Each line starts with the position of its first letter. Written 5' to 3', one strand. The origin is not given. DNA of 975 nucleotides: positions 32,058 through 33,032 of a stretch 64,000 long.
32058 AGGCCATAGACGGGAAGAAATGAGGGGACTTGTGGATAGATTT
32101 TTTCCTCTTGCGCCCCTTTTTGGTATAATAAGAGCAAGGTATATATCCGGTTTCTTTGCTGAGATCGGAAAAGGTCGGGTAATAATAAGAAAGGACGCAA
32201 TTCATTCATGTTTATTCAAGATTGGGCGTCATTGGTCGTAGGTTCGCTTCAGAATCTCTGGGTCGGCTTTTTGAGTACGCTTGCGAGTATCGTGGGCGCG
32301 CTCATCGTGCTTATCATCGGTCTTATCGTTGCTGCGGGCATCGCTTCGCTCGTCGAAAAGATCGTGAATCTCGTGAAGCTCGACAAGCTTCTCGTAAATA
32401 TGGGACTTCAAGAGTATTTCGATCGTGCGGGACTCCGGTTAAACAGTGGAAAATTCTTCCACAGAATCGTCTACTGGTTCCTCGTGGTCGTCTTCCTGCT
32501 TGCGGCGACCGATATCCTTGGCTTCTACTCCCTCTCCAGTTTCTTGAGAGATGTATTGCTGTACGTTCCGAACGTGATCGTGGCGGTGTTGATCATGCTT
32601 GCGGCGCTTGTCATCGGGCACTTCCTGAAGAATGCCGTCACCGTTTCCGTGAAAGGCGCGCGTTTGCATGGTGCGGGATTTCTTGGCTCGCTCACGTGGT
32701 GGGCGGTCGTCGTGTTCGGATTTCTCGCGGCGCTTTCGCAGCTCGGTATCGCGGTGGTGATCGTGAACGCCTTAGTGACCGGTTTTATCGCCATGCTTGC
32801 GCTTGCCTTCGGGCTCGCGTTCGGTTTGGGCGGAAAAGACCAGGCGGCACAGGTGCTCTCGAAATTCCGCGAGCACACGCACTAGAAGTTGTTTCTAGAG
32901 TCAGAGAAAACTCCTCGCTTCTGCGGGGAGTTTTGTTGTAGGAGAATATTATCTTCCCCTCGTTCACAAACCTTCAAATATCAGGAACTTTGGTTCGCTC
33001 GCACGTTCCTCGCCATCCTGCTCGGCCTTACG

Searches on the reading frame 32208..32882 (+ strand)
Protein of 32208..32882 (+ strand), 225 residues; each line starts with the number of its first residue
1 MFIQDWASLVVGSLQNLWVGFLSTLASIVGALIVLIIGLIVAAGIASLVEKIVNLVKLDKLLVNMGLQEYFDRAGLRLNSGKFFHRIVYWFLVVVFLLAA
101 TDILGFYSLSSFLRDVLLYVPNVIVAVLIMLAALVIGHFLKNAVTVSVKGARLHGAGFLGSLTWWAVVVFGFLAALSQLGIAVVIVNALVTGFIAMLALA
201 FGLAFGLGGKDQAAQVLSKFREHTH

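Call 18: find_encoding_contigs(protein=window:32208-32882:+, flank=3000, max_places=10)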
Protein window:32208-32882:+ (225 aa): 11 contigs read that carry it; 1 place shown.
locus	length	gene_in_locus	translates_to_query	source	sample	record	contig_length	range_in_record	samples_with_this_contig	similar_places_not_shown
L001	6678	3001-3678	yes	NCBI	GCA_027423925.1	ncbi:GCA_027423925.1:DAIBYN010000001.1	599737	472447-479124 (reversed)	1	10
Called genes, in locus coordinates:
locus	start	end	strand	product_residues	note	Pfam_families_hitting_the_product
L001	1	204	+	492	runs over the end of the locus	PF01743:PolyA_pol, PF12627:PolyA_pol_RNAbd, PF01966:HD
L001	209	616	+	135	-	-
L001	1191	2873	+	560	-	PF00999:Na_H_Exchanger, PF02254:TrkA_N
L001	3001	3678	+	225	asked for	PF05552:MS_channel_1st_1 (weak)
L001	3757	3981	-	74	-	-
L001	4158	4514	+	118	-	PF00829:Ribosomal_L21p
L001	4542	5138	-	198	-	PF21176:RecR_HhH (weak), PF13662:Toprim_4, PF21175:RecR_C (weak)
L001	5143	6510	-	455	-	PF00772:DnaB, PF13481:AAA_25, PF03796:DnaB_C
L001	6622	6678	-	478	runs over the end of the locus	PF01406:tRNA-synt_1e, PF09334:tRNA-synt_1g (weak), PF00133:tRNA-synt_1 (weak), PF09334:tRNA-synt_1g (weak), PF01921:tRNA-synt_1f (weak), PF09190:DALR_2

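Call 21: find_homologous_proteins(query=window:32208-32882:+)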
Query window:32208-32882:+ (225 aa): 3565 proteins with E <= 0.001 among 8000 candidates; the best 120 are listed.
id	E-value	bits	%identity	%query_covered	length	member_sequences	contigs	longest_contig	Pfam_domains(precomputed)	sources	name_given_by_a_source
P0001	3.5e-130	450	100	100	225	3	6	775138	PF05552.18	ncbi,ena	-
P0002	2.5e-125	435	94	100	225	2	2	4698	PF05552.18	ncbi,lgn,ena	-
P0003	9.6e-122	423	93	100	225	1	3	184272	PF05552.18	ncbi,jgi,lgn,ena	-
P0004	3.5e-116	405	84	100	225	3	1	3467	PF05552.18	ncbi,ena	-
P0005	3.7e-107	375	79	100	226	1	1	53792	PF05552.18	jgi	jgi:hypothetical protein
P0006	3.6e-106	372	80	100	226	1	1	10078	PF05552.18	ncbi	-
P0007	3.8e-106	372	78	100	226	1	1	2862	PF05552.18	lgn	-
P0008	7.6e-106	371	80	100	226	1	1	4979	PF05552.18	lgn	-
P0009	1.7e-105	370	78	100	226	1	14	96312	PF05552.18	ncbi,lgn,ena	ncbi:MAG: hypothetical protein AAB377_02775 [Patescibacteria group bacterium]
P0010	2.1e-105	370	78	100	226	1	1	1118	PF05552.18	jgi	jgi:hypothetical protein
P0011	2.1e-105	370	79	100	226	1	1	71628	PF05552.18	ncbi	-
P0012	3.2e-105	369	79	100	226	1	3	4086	PF05552.18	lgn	-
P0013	7.8e-105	368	78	100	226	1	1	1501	PF05552.18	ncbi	-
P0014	1.1e-104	367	76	100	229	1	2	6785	PF05552.18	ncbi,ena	-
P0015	2.3e-104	366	78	100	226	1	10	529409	PF05552.18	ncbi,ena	ncbi:MAG: hypothetical protein AAB399_01680 [Patescibacteria group bacterium]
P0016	4.0e-104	365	79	100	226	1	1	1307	PF05552.18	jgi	jgi:Conserved TM helix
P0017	8.3e-104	364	78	100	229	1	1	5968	PF05552.18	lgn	-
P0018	1.0e-103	364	78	100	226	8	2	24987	PF05552.18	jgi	jgi:hypothetical protein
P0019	1.5e-103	363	77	100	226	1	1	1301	PF05552.18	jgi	jgi:hypothetical protein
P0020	2.9e-103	363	77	100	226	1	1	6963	PF05552.18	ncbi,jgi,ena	-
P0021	3.8e-103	362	78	100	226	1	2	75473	PF05552.18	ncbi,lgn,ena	-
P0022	5.9e-103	362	77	100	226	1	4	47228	PF05552.18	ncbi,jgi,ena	-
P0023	1.8e-102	360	77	100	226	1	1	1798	PF05552.18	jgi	jgi:hypothetical protein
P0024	3.8e-102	359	77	100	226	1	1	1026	PF05552.18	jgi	jgi:hypothetical protein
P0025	5.3e-102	358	76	100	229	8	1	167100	PF05552.18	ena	-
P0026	5.8e-102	358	76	100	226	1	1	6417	PF05552.18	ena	-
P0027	1.1e-101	357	76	100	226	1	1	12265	PF05552.18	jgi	jgi:hypothetical protein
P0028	4.1e-101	356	78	96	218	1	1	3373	PF05552.18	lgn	-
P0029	8.8e-100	351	75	100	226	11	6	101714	PF05552.18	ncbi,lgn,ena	-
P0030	1.5e-98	347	78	95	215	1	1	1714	PF05552.18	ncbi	ncbi:MAG: hypothetical protein AAB700_01765, partial [Patescibacteria group bacterium]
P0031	1.0e-97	344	76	100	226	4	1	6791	PF05552.18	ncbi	-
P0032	1.3e-97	344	75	100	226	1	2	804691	PF05552.18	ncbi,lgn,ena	-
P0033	3.5e-97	343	73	100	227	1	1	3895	PF05552.18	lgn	-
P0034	1.3e-96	341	73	100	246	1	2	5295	PF05552.18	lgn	-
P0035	1.8e-96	340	73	100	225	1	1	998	PF05552.18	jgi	jgi:hypothetical protein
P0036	3.3e-96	340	76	96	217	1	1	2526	PF05552.18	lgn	-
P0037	4.7e-96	339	72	100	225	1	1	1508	PF05552.18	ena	-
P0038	5.4e-96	339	72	100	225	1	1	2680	PF05552.18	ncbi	-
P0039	9.2e-96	338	72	100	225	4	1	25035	PF05552.18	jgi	jgi:hypothetical protein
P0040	1.2e-95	338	72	99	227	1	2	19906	PF05552.18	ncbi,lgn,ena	-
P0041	1.3e-95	338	72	100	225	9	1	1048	PF05552.18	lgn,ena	-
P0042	1.3e-95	338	69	100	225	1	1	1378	PF05552.18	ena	-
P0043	1.5e-95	337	71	100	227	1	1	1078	PF05552.18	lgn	-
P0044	3.8e-95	336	73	99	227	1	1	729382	PF05552.18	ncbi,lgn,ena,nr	ncbi:MAG: hypothetical protein KJI72_02925 [Patescibacteria group bacterium]|nr:hypothetical protein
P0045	4.2e-95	336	72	99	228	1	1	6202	PF05552.18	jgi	jgi:hypothetical protein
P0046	4.4e-95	336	71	100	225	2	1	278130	PF05552.18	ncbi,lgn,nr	ncbi:MAG: hypothetical protein Q7R98_03515 [Candidatus Jorgensenbacteria bacterium]|nr:hypothetical 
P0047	4.8e-95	336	71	100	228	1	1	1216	PF05552.18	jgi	jgi:hypothetical protein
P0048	8.9e-95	335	72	100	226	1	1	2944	PF05552.18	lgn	-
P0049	9.7e-95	335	72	100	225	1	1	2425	PF05552.18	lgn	-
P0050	1.1e-94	334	71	99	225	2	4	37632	PF05552.18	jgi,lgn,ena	-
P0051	1.3e-94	334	71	100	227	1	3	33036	PF05552.18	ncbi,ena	ncbi:MAG: hypothetical protein AAB884_02190 [Patescibacteria group bacterium]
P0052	1.6e-94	334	72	100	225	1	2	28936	PF05552.18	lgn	-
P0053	2.1e-94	334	71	100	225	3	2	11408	PF05552.18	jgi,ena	-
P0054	2.3e-94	333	71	99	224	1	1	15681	PF05552.18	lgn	-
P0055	2.5e-94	333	72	99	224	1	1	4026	PF05552.18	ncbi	-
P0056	2.6e-94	333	72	99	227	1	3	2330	PF05552.18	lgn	-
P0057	3.7e-94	333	72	99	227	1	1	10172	PF05552.18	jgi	-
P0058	4.2e-94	333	71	100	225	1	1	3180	PF05552.18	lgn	-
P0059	4.3e-94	333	70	100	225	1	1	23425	PF05552.18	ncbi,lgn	-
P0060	4.8e-94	332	73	100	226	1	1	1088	PF05552.18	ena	-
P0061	5.2e-94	332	72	100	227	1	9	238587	PF05552.18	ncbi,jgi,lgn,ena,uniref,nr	ncbi:MAG: Conserved TM helix repeat-containing protein [Candidatus Jorgensenbacteria bacterium GW201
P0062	8.3e-94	332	69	100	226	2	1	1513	PF05552.18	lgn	-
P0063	8.9e-94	332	70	100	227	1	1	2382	PF05552.18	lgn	-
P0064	1.1e-93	331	69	100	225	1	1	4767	PF05552.18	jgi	jgi:hypothetical protein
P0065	1.5e-93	331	72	99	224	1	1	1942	PF05552.18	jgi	jgi:hypothetical protein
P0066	1.7e-93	331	69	100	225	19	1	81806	PF05552.18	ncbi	-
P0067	3.1e-93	330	71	99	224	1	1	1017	PF05552.18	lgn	-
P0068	4.0e-93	329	72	99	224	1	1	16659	PF05552.18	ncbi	ncbi:MAG: hypothetical protein V1656_03245 [Candidatus Jorgensenbacteria bacterium]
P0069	4.0e-93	329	72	100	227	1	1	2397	PF05552.18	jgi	-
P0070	4.4e-93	329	68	100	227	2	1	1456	PF05552.18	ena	-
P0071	4.5e-93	329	69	99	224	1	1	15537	PF05552.18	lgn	-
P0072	4.7e-93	329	70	100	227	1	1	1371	PF05552.18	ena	-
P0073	4.8e-93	329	70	100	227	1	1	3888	PF05552.18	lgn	-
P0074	5.2e-93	329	69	100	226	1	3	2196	PF05552.18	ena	-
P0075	5.6e-93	329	71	99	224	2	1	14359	PF05552.18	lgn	-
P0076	1.1e-92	328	71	99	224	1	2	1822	PF05552.18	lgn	-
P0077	1.2e-92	328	70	100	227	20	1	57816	PF05552.18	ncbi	ncbi:MAG: hypothetical protein V1885_00920 [Candidatus Brennerbacteria bacterium]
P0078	1.3e-92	328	71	99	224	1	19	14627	PF05552.18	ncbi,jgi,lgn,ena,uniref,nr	ncbi:hypothetical protein COU12_01890 [Candidatus Jorgensenbacteria bacterium CG10_big_fil_rev_8_21_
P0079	1.5e-92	328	69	100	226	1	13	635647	PF05552.18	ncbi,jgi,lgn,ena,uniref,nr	ncbi:MAG: Conserved TM helix repeat-containing protein [Candidatus Jorgensenbacteria bacterium GW201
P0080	1.8e-92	327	70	100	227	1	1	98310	PF05552.18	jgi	-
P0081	2.2e-92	327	68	100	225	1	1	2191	PF05552.18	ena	-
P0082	2.3e-92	327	68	100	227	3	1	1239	PF05552.18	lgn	-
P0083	2.9e-92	327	70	100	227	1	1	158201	PF05552.18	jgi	jgi:hypothetical protein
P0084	3.0e-92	327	70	99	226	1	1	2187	PF05552.18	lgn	-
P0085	3.4e-92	326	71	100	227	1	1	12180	PF05552.18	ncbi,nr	ncbi:MAG TPA: hypothetical protein VNK70_03075 [Candidatus Paceibacterota bacterium]|nr:hypothetical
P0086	4.4e-92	326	69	100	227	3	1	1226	PF05552.18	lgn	-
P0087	4.6e-92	326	70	100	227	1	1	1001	PF05552.18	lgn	-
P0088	4.7e-92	326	68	100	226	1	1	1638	PF05552.18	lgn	-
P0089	5.3e-92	326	71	100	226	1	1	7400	PF05552.18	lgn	-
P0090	5.6e-92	326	69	99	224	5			PF05552.18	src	-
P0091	5.7e-92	326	71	100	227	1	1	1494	PF05552.18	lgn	-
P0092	5.7e-92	326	70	99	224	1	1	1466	PF05552.18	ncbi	-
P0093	5.7e-92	326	70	100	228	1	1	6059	PF05552.18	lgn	-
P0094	6.7e-92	325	68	100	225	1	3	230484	PF05552.18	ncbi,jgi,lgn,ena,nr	ncbi:MAG: hypothetical protein LiPW41_363 [Parcubacteria group bacterium LiPW_41]|jgi:hypothetical p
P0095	7.2e-92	325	70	99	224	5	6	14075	PF05552.18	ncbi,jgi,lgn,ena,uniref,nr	ncbi:MAG: CmpX protein [Candidatus Jorgensenbacteria bacterium GW2011_GWA2_45_13]|uniref:CmpX protei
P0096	8.1e-92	325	69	99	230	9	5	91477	PF05552.18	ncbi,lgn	-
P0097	9.2e-92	325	68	100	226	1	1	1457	PF05552.18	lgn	-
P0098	9.6e-92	325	68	100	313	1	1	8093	PF05552.18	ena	-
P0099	1.1e-91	325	70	99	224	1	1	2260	PF05552.18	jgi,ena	-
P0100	1.1e-91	325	71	99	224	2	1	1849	PF05552.18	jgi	-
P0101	1.2e-91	325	68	100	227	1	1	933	PF05552.18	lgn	-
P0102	1.3e-91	325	68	99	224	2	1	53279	PF05552.18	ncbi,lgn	-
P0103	1.4e-91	324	70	100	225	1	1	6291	PF05552.18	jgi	-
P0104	1.5e-91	324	69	99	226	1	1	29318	PF05552.18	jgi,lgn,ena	-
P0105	1.5e-91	324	68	100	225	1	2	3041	PF05552.18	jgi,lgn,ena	jgi:hypothetical protein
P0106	1.6e-91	324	70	99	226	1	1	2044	PF05552.18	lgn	-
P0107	1.7e-91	324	68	100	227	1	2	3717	PF05552.18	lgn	-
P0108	2.7e-91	323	68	100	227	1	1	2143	PF05552.18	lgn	-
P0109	2.9e-91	323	69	100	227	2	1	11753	PF05552.18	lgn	-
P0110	3.1e-91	323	67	100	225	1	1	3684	PF05552.18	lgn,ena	-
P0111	3.2e-91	323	69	100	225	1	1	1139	PF05552.18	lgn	-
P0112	3.2e-91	323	68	99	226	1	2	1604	PF05552.18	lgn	-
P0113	3.3e-91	323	67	100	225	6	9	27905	PF05552.18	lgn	-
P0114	3.3e-91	323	69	100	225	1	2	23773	PF05552.18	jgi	jgi:hypothetical protein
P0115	3.4e-91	323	68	100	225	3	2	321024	PF05552.18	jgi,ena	-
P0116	3.7e-91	323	69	100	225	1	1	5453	PF05552.18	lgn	-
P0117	3.9e-91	323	68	100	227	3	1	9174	PF05552.18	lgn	-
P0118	4.1e-91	323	69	100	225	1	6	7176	PF05552.18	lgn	-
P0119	4.3e-91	323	67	100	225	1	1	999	PF05552.18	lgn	-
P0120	4.4e-91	323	66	100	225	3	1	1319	PF05552.18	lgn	-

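Call 22: find_encoding_contigs(protein=P0003, flank=2500, max_places=4)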
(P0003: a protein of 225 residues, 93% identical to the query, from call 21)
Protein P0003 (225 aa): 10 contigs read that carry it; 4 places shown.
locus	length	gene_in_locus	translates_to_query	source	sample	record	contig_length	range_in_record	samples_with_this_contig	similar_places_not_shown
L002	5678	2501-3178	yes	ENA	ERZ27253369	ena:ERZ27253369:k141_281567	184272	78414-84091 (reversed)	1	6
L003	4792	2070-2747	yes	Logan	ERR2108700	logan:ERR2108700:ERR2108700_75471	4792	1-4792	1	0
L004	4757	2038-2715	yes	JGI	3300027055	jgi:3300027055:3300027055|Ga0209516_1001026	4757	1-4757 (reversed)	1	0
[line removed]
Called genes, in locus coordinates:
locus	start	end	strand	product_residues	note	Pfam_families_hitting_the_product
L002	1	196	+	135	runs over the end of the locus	-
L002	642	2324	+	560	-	PF00999:Na_H_Exchanger, PF02254:TrkA_N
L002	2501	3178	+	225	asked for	PF05552:MS_channel_1st_1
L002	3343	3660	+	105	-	PF00829:Ribosomal_L21p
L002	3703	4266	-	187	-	PF21176:RecR_HhH (weak), PF13662:Toprim_4 (weak), PF21175:RecR_C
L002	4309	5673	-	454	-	PF00772:DnaB, PF13481:AAA_25, PF03796:DnaB_C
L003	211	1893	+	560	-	PF00999:Na_H_Exchanger, PF02254:TrkA_N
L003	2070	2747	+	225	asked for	PF05552:MS_channel_1st_1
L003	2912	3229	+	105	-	PF00829:Ribosomal_L21p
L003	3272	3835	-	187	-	PF21176:RecR_HhH (weak), PF13662:Toprim_4 (weak), PF21175:RecR_C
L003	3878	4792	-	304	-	?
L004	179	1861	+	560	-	PF00999:Na_H_Exchanger, PF02254:TrkA_N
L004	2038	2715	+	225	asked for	PF05552:MS_channel_1st_1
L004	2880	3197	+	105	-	PF00829:Ribosomal_L21p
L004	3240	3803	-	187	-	PF21176:RecR_HhH (weak), PF13662:Toprim_4 (weak), PF21175:RecR_C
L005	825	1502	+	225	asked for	PF05552:MS_channel_1st_1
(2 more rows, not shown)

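Call 23: find_encoding_contigs(protein=P0002, flank=2500, max_places=4)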
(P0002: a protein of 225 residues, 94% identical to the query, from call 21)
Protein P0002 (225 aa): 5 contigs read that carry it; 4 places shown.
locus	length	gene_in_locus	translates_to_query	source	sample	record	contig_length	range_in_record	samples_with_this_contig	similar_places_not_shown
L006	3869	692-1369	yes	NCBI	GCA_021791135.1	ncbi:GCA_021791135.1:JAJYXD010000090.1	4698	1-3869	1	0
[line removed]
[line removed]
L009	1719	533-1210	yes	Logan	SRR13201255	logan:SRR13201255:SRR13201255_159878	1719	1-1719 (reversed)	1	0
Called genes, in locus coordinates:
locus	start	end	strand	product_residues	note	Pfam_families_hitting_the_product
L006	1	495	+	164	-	?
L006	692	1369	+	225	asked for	PF05552:MS_channel_1st_1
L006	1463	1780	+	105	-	PF00829:Ribosomal_L21p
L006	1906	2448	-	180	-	PF13662:Toprim_4, PF21175:RecR_C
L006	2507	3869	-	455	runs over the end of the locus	PF00772:DnaB, PF13481:AAA_25, PF03796:DnaB_C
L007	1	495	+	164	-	?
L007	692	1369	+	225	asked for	PF05552:MS_channel_1st_1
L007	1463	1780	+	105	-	PF00829:Ribosomal_L21p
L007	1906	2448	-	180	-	PF13662:Toprim_4, PF21175:RecR_C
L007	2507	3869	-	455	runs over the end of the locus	PF00772:DnaB, PF13481:AAA_25, PF03796:DnaB_C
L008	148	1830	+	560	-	PF00999:Na_H_Exchanger, PF02254:TrkA_N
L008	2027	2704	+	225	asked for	PF05552:MS_channel_1st_1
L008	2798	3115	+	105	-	PF00829:Ribosomal_L21p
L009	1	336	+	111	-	?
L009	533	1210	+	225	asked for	PF05552:MS_channel_1st_1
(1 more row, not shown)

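Call 24: find_encoding_contigs(protein=P0004, flank=2500, max_places=4)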
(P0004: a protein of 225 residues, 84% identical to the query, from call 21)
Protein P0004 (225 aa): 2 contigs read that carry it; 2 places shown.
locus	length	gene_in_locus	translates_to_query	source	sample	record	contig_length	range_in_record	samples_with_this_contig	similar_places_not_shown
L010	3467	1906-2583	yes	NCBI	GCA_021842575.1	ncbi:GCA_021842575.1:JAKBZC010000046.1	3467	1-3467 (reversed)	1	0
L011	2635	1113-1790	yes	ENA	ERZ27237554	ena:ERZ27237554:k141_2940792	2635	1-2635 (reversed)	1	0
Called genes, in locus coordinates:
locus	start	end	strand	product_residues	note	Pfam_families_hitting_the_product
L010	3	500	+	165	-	?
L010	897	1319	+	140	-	-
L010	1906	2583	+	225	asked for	PF05552:MS_channel_1st_1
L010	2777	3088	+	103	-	PF00829:Ribosomal_L21p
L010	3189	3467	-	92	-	?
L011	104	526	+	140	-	-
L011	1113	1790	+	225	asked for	PF05552:MS_channel_1st_1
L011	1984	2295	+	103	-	PF00829:Ribosomal_L21p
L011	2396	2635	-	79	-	?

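Call 27: find_related_loci(query=window:32208-32882:+, collection=genome_contigs, flank=2500)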
Query window:32208-32882:+ (225 aa) in genome_contigs; peptide patterns used: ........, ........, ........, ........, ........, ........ (x = any residue, [..] = any of these).
155 stretches matched a pattern; 20 encode a relative of the query (tblastn E <= 1e-3); 20 distinct loci.
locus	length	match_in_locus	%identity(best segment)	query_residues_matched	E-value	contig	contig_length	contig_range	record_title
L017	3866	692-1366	94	1-225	3e-137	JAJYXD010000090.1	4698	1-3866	MAG: bacterium isolate FK3.bin18 NODE_34162_length_4698_cov_1.130606, whole genome shotgun sequence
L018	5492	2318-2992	93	1-225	3e-134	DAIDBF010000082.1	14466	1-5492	MAG TPA_asm: bacterium isolate clean1859 k141_57904, whole genome shotgun sequence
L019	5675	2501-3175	85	1-225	4e-126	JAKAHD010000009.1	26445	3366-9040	MAG: bacterium isolate WY2.bin82 NODE_2395_length_26445_cov_5.327115, whole genome shotgun sequence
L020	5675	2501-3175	78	1-225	9e-115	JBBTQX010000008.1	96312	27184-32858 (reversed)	MAG: Patescibacteria group bacterium isolate H41-bin082_1 H41_bin082_1_000000000008, whole genome shotgun sequence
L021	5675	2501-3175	78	1-225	2e-108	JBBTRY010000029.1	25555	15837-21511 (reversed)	MAG: Patescibacteria group bacterium isolate H51-bin094_1 H51_bin094_1_000000000029, whole genome shotgun sequence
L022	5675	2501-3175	76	1-225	2e-106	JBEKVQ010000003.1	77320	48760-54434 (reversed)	MAG: Minisyncoccia bacterium isolate SPRUCE 608 SPRUCE_608_3, whole genome shotgun sequence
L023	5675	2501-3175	70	1-225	2e-102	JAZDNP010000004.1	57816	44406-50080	MAG: Candidatus Brennerbacteria bacterium isolate MEGAHIT-group-0.716 k141_16187422, whole genome shotgun sequence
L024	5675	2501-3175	70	1-225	8e-102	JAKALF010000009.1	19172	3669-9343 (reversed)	MAG: bacterium isolate WY5.bin119 NODE_4583_length_19172_cov_1.443056, whole genome shotgun sequence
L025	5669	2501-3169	69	3-225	2e-100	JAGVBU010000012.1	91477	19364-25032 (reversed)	MAG: Candidatus Paceibacterota bacterium isolate DeMMO6_38 c_000000044511, whole genome shotgun sequence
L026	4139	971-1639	69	1-223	2e-99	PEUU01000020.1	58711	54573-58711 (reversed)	MAG: Candidatus Jorgensenbacteria bacterium CG03_land_8_20_14_0_80_38_39 CG03_land_8_20_14_0.80_scaffold_134_c, whole ge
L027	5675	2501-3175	68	1-225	8e-93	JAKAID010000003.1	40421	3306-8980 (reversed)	MAG: bacterium isolate WY3.bin161 NODE_1384_length_40421_cov_3.848935, whole genome shotgun sequence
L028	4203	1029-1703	68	1-225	1e-92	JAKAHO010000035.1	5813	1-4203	MAG: bacterium isolate WY3.bin113 NODE_28082_length_5813_cov_5.774710, whole genome shotgun sequence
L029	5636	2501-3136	63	14-225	5e-85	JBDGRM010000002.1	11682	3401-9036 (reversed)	MAG: Candidatus Magasanikbacteria bacterium isolate DAL-Ass_45c_73C1R DAL-Ass_45_73C1R_1_2, whole genome shotgun sequenc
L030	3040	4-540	69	47-225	1e-80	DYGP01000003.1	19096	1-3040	MAG TPA_asm: Candidatus Paceibacter sp. isolate BE2012_7_51_7 Afr_mines_BE2012_1391_length_19096_cov_2_867969, whole gen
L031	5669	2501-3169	61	1-223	5e-78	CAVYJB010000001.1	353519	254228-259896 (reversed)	MAG: uncultured bacterium isolate MFD01476.bin.1.98 genome assembly, contig: contig_23397, whole genome shotgun sequence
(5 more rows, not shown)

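Call 75: search_protein_families(library=pfam, proteins=[window:32208-32882:+], max_evalue=0.1)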
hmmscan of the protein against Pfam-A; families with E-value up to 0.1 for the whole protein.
window:32208-32882:+ (225 aa): 1 family
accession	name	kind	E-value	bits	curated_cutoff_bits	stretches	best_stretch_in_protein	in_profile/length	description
PF05552.17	MS_channel_1st_1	-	4e-13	49.4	22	2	14-60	3-49/50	Mechanosensitive ion channel, conserved TM helix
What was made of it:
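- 32208..32885 (+): Upstream gene: 225-aa membrane protein (mechanosensitive-channel-type conserved TM helix). Pfam PF05552 in calls 18 and 75.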

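Call 87: list_cluster_members(proteins=[P0001, P0002, P0003])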
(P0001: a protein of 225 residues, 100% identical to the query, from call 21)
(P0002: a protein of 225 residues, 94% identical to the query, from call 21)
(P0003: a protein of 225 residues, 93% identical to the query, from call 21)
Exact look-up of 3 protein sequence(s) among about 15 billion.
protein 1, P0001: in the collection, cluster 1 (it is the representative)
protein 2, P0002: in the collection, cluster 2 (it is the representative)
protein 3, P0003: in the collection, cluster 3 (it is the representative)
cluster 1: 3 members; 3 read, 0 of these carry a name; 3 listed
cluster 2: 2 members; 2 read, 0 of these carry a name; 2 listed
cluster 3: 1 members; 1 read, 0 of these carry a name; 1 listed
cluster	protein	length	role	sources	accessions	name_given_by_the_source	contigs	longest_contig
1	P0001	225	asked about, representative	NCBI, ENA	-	-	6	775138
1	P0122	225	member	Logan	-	-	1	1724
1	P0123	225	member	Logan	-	-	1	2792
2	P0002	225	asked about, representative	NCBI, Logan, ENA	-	-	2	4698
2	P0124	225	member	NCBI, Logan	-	-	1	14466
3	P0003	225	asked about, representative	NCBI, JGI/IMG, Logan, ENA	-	-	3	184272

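Call 89: find_encoding_contigs(protein=P0123, flank=3000, max_places=4)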
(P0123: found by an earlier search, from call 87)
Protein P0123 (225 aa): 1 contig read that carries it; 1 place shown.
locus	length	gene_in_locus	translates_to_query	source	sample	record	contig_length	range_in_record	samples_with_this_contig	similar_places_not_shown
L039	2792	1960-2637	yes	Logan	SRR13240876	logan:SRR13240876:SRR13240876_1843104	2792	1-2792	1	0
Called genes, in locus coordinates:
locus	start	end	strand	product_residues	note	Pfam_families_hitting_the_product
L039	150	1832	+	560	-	PF00999:Na_H_Exchanger, PF02254:TrkA_N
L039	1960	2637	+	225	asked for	PF05552:MS_channel_1st_1 (weak)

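Call 91: find_encoding_contigs(protein=P0122, flank=3000, max_places=4)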
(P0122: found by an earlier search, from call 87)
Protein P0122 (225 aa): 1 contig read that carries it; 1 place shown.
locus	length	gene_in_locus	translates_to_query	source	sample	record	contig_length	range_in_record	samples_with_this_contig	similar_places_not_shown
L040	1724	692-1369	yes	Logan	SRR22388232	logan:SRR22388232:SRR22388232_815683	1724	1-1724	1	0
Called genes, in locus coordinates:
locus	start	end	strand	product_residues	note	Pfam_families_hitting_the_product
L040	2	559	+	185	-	?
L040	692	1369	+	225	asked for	PF05552:MS_channel_1st_1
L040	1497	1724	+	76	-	?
